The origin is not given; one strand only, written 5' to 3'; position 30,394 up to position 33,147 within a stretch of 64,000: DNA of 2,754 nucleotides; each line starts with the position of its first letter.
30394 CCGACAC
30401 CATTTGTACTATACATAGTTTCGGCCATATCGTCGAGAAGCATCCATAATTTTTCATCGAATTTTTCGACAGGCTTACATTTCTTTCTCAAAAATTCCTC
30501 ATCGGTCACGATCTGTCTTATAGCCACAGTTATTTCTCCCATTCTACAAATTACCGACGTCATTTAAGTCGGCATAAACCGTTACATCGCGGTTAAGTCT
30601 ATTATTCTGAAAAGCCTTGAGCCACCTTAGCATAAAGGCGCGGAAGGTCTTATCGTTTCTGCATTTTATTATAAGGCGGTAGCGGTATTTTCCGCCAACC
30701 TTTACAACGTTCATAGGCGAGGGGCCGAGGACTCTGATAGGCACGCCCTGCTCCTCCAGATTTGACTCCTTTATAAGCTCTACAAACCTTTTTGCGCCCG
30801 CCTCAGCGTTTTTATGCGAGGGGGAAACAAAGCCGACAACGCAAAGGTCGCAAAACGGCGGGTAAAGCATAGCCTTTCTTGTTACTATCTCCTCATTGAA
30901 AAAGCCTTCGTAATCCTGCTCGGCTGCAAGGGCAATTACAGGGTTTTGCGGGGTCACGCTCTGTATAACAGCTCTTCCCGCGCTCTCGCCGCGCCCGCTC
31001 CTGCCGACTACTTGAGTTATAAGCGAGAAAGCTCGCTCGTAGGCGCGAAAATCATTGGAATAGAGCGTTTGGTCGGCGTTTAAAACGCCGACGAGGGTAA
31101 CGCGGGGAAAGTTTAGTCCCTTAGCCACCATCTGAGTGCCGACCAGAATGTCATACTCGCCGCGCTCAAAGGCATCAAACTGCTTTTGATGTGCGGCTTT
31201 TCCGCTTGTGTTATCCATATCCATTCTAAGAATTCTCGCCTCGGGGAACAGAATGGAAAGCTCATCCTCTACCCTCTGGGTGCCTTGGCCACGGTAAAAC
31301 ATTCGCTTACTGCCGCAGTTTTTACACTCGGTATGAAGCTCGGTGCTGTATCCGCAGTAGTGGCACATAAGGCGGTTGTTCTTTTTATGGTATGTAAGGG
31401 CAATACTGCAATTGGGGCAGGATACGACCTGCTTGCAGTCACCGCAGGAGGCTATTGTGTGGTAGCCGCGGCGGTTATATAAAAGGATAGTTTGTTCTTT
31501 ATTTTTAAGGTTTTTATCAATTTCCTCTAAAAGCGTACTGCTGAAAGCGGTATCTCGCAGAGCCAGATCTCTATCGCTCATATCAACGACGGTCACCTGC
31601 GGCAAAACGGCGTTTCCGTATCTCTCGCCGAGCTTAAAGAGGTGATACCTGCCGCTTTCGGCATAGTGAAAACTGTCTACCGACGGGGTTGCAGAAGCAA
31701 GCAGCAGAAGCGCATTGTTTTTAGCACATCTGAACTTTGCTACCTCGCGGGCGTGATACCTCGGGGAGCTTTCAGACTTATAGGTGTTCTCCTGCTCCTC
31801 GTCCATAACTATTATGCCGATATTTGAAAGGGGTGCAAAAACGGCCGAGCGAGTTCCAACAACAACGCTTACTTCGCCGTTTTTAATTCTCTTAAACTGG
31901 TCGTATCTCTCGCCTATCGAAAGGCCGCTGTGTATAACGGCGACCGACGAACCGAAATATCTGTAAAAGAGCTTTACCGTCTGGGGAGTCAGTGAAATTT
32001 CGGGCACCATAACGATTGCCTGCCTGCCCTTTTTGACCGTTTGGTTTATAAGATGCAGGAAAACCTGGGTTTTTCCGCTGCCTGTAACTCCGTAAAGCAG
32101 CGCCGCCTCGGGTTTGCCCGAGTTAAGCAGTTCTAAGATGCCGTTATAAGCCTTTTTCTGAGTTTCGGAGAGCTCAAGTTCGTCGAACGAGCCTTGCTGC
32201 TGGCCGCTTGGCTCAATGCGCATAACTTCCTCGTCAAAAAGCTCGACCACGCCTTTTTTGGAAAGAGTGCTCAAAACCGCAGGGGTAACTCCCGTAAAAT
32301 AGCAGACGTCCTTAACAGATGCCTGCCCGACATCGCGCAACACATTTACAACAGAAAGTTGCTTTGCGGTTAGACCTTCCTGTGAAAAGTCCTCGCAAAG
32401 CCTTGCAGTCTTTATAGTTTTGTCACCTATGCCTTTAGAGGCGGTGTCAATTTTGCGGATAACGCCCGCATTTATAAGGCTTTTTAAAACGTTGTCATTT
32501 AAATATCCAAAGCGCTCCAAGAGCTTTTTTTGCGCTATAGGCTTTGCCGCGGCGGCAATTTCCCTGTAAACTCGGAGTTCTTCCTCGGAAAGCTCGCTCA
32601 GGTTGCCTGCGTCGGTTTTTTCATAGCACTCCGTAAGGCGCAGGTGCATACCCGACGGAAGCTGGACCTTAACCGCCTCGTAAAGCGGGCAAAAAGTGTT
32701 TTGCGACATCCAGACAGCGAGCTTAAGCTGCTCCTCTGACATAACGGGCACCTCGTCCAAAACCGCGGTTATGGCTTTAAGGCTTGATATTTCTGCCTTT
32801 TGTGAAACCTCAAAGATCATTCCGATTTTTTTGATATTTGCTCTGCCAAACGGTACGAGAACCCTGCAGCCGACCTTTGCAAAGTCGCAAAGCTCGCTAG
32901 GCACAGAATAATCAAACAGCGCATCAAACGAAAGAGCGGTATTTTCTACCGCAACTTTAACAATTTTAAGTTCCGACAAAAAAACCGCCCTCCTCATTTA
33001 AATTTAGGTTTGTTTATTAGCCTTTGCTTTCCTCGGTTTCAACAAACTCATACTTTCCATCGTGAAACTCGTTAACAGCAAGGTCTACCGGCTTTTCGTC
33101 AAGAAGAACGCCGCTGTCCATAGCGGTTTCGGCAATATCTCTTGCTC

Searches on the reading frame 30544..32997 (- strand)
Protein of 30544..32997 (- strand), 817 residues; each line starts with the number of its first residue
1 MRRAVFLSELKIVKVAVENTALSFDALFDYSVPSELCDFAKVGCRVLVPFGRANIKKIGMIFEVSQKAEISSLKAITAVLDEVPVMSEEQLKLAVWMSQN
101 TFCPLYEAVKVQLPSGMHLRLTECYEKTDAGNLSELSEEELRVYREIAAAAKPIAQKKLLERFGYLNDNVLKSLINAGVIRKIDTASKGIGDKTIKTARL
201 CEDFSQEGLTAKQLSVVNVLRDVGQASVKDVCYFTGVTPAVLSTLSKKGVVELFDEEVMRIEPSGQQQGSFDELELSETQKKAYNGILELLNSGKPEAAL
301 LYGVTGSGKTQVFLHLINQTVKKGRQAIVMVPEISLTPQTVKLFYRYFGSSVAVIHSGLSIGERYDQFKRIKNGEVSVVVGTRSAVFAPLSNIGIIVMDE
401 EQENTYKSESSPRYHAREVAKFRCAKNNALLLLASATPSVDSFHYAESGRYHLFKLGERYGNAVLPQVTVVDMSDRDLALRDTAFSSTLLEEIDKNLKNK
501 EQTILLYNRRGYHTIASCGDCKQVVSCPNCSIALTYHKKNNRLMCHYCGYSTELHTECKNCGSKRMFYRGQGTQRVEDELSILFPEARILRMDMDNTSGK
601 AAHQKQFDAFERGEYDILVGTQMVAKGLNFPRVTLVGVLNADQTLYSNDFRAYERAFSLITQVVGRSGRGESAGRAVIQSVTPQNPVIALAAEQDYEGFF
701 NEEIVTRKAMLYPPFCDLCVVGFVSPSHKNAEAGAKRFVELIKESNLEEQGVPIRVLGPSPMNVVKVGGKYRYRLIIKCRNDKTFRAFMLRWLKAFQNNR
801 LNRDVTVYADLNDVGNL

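Call 72: search_protein_families(library=pfam, proteins=[window:30544-32997:-], max_evalue=0.00001)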
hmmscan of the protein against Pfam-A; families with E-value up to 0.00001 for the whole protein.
window:30544-32997:- (817 aa): 6 families
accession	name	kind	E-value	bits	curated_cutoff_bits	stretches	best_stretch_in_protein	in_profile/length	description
PF17764.6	PriA_3primeBD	-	3e-23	81.9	22.7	1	15-114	2-96/96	3'DNA-binding domain (3'BD)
PF00270.35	DEAD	-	7.3e-19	68.6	26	1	279-439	3-161/167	DEAD/DEAH box helicase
PF18074.6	PriA_C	-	2e-16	61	26.9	1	714-812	1-94/95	Primosomal protein N C-terminal domain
PF00271.37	Helicase_C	-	7.3e-16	58.8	23.5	1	587-669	40-108/110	Helicase conserved C-terminal domain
PF04851.21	ResIII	-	6.5e-14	52.6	22.5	1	274-439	2-163/164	Type III restriction enzyme, res subunit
PF18319.7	Zn_ribbon_PriA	-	2.2e-12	47.2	26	1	527-551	1-25/27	PriA DNA helicase Cys-rich region (CRR) domain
